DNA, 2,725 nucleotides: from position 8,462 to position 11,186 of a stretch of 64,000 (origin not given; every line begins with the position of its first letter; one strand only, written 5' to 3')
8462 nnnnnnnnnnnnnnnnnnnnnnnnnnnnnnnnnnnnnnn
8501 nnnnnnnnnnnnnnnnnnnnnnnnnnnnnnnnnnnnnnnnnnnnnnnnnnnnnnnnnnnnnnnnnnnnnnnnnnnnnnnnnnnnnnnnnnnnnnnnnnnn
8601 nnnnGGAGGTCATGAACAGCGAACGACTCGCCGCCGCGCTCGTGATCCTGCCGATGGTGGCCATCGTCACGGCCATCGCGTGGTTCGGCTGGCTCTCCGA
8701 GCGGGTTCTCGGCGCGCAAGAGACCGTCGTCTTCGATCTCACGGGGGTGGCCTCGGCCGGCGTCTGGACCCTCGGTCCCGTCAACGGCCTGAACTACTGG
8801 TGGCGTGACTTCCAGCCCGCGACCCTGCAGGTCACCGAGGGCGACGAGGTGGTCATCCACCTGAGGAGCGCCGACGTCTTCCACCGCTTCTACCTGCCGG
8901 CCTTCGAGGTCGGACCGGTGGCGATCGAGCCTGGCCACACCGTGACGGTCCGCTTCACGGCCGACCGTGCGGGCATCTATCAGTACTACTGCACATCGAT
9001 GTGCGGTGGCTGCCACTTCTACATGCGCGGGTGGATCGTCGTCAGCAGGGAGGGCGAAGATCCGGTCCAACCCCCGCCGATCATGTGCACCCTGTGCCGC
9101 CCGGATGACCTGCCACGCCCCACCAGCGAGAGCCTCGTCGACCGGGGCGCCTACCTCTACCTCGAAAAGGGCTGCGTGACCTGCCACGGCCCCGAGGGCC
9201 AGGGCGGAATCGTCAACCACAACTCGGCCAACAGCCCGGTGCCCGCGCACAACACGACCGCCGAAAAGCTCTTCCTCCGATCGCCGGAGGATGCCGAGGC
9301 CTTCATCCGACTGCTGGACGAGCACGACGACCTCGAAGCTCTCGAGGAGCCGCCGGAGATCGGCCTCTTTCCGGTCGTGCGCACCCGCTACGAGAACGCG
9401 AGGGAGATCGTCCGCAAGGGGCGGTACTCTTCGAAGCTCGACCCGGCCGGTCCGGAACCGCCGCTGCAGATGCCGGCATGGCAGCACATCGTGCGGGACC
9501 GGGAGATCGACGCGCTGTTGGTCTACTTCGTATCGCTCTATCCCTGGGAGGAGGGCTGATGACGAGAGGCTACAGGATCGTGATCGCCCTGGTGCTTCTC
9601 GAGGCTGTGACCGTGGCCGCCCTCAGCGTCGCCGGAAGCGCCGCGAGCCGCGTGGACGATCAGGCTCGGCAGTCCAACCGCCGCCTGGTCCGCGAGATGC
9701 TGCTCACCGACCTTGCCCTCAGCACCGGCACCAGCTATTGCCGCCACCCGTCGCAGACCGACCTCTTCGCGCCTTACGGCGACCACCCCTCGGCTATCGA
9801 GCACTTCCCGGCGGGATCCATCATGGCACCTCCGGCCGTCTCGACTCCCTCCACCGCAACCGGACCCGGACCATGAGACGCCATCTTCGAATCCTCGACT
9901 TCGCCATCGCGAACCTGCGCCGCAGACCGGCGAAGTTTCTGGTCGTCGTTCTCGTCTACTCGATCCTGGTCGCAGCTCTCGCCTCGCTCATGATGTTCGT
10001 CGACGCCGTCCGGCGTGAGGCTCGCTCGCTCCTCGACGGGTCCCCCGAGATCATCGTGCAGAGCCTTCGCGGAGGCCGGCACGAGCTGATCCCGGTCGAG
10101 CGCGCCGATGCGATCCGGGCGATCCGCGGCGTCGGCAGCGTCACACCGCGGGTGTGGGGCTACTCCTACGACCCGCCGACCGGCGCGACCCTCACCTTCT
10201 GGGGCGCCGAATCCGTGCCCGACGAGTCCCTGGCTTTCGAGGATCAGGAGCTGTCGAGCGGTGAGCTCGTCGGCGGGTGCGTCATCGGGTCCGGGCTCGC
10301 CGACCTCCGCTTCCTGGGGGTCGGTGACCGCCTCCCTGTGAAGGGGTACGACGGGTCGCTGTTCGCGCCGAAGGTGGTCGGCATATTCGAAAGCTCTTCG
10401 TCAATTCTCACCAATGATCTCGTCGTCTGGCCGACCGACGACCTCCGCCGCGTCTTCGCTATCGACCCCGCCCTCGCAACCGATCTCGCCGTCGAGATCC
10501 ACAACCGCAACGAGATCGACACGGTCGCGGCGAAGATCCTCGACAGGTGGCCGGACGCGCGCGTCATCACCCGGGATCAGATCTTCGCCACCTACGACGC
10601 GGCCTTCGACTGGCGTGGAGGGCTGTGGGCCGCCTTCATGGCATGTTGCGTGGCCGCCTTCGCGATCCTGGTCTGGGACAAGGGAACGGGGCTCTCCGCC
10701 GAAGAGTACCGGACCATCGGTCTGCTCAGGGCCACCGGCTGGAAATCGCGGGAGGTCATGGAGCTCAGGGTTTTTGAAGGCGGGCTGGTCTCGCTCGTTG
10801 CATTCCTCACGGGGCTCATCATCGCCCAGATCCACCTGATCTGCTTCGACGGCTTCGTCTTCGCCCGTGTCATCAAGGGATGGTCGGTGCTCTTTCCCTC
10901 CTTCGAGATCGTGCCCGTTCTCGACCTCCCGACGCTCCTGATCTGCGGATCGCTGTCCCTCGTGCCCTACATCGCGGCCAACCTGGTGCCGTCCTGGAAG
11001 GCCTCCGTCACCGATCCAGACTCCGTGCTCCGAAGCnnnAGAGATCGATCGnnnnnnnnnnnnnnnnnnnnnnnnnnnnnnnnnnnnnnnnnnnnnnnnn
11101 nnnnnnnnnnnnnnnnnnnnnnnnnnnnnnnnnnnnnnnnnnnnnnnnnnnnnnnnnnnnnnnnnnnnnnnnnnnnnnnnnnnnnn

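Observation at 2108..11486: Eleven-gene Cu/heme operon: Cyc2-like porin-cytochrome, three cupredoxins, NapH-like polyferredoxin, NosL and a split MacB-type ABC system, with no NosZ and no oxidase catalytic subunit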

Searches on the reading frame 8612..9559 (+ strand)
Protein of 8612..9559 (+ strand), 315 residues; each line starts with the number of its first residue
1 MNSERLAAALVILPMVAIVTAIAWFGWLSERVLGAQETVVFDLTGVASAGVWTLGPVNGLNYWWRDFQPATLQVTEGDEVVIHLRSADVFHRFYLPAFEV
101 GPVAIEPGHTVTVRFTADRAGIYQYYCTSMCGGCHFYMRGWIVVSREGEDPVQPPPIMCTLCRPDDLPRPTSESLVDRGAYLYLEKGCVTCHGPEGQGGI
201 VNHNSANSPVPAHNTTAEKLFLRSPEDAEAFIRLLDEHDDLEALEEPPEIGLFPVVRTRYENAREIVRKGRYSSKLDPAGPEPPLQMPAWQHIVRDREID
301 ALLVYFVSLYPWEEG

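Call 3: search_protein_families(library=pfam, max_evalue=0.01, proteins=[window:8612-9559:+])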
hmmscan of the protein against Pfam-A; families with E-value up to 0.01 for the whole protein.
window:8612-9559:+ (315 aa): 4 families
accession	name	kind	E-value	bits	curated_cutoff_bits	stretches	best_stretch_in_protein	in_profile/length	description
PF00116.26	COX2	-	3.5e-07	30.6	22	1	76-139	52-114/120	Cytochrome C oxidase subunit II, periplasmic domain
PF13442.11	Cytochrome_CBB3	-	8e-06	26.5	27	1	176-208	3-25/68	Cytochrome C oxidase, cbb3-type, subunit III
PF13473.12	Cupredoxin_1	-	4.7e-05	23.8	27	1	66-144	31-104/104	Cupredoxin-like domain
PF00034.26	Cytochrom_C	-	9.3e-05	24.1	21.3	1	176-305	1-85/90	Cytochrome c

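Call 4: search_protein_families(library=ncbifam, max_evalue=0.01, proteins=[window:8612-9559:+])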
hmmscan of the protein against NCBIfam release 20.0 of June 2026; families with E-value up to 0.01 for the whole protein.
window:8612-9559:+ (315 aa): 9 families
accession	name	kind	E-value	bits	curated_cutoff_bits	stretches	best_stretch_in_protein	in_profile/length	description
TIGR04246.1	nitrous_NosZ_Gp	equivalog_domain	7.6e-17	60.8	625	1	66-145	495-577/578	Sec-dependent nitrous-oxide reductase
TIGR02866.1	CoxB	equivalog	1.3e-15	57.6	147.7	1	71-146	119-193/202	cytochrome c oxidase subunit II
TIGR04244.1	nitrous_NosZ_RR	equivalog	1.6e-11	43.5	625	1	70-144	549-626/627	TAT-dependent nitrous-oxide reductase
NF050117.1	aa3_CtaC_Actin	exception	2.1e-09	37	250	1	69-139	158-227/244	aa3-type cytochrome oxidase subunit II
NF052460.1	L-NosZ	equivalog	1.6e-08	33.5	700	1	102-145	436-479/480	clade III lactonase-type nitrous-oxide reductase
TIGR00782.1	ccoP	equivalog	6.4e-05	22.4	179.95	0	170-199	197-225/285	cytochrome-c oxidase, cbb3-type subunit III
TIGR03096.1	nitroso_cyanin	equivalog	0.00039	20.2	142.85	1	68-129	59-120/135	nitrosocyanin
NF041074.2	quin_ox_SoxA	equivalog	0.0011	18.9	110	1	63-144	70-153/154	proton pump complex quinol oxidase subunit SoxA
TIGR02376.1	Cu_nitrite_red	equivalog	0.0013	18.1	296.3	1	104-144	101-144/326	copper-containing nitrite reductase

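Call 54: search_solved_structures(query=window:8612-9559:+, max_evalue=0.01)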
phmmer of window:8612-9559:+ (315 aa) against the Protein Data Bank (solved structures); distinct sequences matched with E-value up to 0.01: 58.
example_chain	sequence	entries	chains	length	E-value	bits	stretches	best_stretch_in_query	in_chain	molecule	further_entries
6ptt_A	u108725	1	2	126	3.9e-13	52.8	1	62-145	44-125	Cytochrome c oxidase subunit 2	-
6pty_A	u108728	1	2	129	5.2e-12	49.1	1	62-145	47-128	Cytochrome c oxidase subunit 2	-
2lln_A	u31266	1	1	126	1.9e-10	44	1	66-145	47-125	Cytochrome c oxidase subunit 2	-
2cua_A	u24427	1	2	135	2.2e-10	43.7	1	66-145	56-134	PROTEIN (CUA)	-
2fwl_B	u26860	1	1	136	2.3e-10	43.7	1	66-145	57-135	Cytochrome c oxidase subunit II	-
3eh3_B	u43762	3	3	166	3.3e-10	43.2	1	66-145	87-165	Cytochrome c oxidase subunit 2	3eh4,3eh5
3s33_B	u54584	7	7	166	3.3e-10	43.2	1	66-145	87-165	Cytochrome c oxidase subunit 2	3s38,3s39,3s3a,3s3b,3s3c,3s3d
1ehk_B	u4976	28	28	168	3.4e-10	43.1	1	66-145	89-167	BA3-TYPE CYTOCHROME-C OXIDASE | Cytochrome c oxidase polypeptide II | Cytochrome c oxidase subunit 2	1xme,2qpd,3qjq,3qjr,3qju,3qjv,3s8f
2qpe_B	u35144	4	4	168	3.4e-10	43.1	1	66-145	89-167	Cytochrome c oxidase subunit 2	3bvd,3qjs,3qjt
2yev_B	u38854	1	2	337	2.6e-09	40.2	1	57-149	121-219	CYTOCHROME C OXIDASE SUBUNIT 2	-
5u7n_A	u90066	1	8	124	2e-07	34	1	66-144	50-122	Cytochrome c oxidase subunit 2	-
3om3_B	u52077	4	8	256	4.7e-07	32.8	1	75-143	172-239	Cytochrome c oxidase subunit 2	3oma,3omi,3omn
6pw1_B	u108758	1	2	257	4.8e-07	32.8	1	75-143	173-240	Cytochrome c oxidase subunit 2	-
1qle_B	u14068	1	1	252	4.9e-07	32.7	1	74-140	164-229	CYTOCHROME C OXIDASE POLYPEPTIDE II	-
2gsm_B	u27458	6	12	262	4.9e-07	32.7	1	75-143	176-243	Cytochrome c oxidase subunit 2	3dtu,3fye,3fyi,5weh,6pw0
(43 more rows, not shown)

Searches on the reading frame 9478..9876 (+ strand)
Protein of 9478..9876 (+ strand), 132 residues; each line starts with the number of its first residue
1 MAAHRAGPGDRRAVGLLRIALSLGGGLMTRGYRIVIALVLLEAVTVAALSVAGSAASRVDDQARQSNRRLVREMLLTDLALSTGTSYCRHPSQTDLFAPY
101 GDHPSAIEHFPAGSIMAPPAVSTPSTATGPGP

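Call 3: search_protein_families(library=pfam, max_evalue=0.01, proteins=[window:9478-9876:+])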
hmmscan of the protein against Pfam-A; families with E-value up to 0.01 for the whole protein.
window:9478-9876:+ (132 aa): 1 family
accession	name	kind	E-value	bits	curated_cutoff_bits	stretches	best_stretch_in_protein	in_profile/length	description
PF23924.1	DUF7263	-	0.0089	16.1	27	0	34-65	10-41/222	Family of unknown function (DUF7263)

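Call 4: search_protein_families(library=ncbifam, max_evalue=0.01, proteins=[window:9478-9876:+])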
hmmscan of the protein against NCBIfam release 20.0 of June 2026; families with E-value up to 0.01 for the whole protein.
window:9478-9876:+ (132 aa): 0 families

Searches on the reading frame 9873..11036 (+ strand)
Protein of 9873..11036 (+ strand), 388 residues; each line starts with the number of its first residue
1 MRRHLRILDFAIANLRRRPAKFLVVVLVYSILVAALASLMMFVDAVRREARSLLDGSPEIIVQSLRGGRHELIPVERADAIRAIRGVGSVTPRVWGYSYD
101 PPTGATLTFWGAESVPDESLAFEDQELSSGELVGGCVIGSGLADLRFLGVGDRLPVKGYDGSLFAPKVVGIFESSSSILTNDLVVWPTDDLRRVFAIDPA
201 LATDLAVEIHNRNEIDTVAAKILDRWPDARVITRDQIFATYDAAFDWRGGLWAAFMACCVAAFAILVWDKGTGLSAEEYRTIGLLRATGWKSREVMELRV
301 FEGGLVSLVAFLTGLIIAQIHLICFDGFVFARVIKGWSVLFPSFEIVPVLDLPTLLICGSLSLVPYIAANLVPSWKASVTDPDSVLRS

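Call 3: search_protein_families(library=pfam, max_evalue=0.01, proteins=[window:9873-11036:+])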
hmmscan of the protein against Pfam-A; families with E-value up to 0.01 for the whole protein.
seq(388 aa): 2 families
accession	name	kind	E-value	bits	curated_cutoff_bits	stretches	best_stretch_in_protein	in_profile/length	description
PF12704.14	MacB_PCD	-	1.3e-12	48.9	27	1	26-222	5-204/207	MacB-like periplasmic core domain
PF02687.27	FtsX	-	3.1e-06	27.7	25.5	1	275-378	23-116/120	FtsX-like permease C-terminal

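Call 4: search_protein_families(library=ncbifam, max_evalue=0.01, proteins=[window:9873-11036:+])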
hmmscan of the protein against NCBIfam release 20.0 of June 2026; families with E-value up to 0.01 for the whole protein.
seq(388 aa): 1 family
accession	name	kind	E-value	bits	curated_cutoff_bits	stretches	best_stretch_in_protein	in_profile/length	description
TIGR02212.1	lolCE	equivalog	3.3e-08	32.9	362.45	1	167-388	185-410/411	lipoprotein-releasing ABC transporter permease subunit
